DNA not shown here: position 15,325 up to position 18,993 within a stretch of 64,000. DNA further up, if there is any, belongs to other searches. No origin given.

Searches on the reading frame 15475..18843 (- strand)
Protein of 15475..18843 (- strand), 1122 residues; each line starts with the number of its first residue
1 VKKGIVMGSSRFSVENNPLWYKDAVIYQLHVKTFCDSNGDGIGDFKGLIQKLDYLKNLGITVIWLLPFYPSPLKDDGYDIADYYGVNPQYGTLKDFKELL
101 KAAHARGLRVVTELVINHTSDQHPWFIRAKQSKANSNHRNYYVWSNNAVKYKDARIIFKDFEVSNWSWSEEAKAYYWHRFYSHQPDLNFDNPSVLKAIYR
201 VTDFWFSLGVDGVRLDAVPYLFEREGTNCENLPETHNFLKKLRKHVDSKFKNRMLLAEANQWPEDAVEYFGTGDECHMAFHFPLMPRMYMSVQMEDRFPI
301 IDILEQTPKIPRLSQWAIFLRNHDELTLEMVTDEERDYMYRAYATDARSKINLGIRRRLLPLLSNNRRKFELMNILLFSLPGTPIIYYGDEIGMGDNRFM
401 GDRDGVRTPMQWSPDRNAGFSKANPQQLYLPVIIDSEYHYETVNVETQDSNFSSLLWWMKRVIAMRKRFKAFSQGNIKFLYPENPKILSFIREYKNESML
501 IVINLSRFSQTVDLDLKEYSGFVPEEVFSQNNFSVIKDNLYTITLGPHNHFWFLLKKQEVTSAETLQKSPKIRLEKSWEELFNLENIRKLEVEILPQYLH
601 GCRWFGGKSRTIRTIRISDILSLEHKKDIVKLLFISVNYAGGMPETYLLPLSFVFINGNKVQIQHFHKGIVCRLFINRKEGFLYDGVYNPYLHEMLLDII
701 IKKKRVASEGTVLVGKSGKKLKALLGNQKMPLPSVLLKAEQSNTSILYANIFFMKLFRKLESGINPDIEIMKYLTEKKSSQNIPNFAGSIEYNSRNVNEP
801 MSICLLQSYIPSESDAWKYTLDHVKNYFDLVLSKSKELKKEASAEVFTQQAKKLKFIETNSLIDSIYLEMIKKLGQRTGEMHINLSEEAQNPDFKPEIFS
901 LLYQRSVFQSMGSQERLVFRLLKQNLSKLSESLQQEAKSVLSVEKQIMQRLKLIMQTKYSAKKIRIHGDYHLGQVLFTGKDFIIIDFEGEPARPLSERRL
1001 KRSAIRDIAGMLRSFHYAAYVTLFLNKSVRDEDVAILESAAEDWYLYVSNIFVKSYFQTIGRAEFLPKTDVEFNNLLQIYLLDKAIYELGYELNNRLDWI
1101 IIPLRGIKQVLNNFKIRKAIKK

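Call 64: search_protein_families(library=pfam, proteins=[window:15475-18843:-], max_evalue=0.0001)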
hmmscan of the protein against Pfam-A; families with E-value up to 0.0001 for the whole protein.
window:15475-18843:- (1122 aa): 4 families
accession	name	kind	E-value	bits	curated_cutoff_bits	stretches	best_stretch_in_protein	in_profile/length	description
PF00128.31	Alpha-amylase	-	9e-99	332.1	22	1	28-475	1-446/446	Alpha amylase, catalytic domain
PF16657.11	Malt_amylase_C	-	5.9e-23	81.2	27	1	475-552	1-75/75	Maltogenic Amylase, C-terminal domain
PF18085.6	Mak_N_cap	-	4.2e-06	28.1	22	1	598-654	1-56/87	Maltokinase N-terminal cap domain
PF23915.1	SusG_C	-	1.4e-05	25.8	27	1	487-548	1-58/62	Alpha-amylase SusG C-terminal domain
